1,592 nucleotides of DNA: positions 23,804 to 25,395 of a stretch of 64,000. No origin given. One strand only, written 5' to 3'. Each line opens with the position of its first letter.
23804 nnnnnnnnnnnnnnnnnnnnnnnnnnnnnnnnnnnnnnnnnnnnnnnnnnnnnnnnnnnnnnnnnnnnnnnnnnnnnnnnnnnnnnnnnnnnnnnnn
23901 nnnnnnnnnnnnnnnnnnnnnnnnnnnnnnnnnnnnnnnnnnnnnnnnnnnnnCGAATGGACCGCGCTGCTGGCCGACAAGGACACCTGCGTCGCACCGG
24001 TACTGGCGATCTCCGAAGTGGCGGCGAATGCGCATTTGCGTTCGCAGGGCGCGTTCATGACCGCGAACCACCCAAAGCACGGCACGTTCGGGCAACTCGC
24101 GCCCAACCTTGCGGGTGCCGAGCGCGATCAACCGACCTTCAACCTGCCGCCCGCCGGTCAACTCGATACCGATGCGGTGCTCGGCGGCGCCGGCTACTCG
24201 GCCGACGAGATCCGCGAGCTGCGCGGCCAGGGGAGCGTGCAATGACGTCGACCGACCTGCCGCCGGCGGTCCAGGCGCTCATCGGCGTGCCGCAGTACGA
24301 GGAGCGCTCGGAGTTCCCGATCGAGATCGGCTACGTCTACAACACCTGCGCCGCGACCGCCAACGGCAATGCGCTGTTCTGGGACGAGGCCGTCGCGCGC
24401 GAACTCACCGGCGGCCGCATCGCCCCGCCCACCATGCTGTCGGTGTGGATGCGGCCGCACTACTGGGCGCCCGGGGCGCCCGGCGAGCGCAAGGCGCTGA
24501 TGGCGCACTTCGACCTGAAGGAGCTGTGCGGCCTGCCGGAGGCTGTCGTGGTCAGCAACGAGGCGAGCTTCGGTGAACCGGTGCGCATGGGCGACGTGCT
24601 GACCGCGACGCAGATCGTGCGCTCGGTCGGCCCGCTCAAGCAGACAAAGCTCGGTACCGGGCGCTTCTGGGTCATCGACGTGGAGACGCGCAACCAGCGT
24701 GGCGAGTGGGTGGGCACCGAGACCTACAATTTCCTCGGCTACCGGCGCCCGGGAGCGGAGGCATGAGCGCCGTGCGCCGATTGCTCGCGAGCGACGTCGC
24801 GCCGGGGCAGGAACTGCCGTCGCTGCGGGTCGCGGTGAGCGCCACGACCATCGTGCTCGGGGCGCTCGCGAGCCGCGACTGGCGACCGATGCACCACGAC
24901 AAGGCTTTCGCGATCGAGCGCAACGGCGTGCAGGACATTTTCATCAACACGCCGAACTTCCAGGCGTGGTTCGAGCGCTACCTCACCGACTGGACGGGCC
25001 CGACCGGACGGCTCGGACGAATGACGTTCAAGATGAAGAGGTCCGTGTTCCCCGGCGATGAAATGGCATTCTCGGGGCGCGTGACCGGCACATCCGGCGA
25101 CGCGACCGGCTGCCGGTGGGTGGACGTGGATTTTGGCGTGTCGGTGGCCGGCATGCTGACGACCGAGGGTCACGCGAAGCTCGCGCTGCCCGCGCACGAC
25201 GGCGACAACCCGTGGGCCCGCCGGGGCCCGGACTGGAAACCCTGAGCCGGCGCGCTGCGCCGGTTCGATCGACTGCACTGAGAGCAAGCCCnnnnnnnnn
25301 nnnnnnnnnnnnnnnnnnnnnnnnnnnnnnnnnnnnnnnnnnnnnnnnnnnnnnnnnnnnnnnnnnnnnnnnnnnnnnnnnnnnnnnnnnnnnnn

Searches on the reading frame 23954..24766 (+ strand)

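Call 14: search_protein_families(library=pfam, proteins=[window:23954-24766:+])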
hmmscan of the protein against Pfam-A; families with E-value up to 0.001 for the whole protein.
window:23954-24766:+ (270 aa): 1 family
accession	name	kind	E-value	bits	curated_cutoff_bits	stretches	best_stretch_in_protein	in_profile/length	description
PF13452.11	FAS1_DH_region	-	3.7e-09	37.3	22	1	118-254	9-130/132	FAS1-like, dehydratase domain region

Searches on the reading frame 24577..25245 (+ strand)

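Call 18: search_protein_families(library=pfam, proteins=[window:24577-25245:+], max_evalue=0.01)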
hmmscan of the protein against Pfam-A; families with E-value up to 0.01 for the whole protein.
window:24577-25245:+ (222 aa): 1 family
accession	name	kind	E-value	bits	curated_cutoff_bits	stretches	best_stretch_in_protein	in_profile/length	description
PF01575.25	MaoC_dehydratas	-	5.5e-05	23.2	27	1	76-171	6-103/123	MaoC like domain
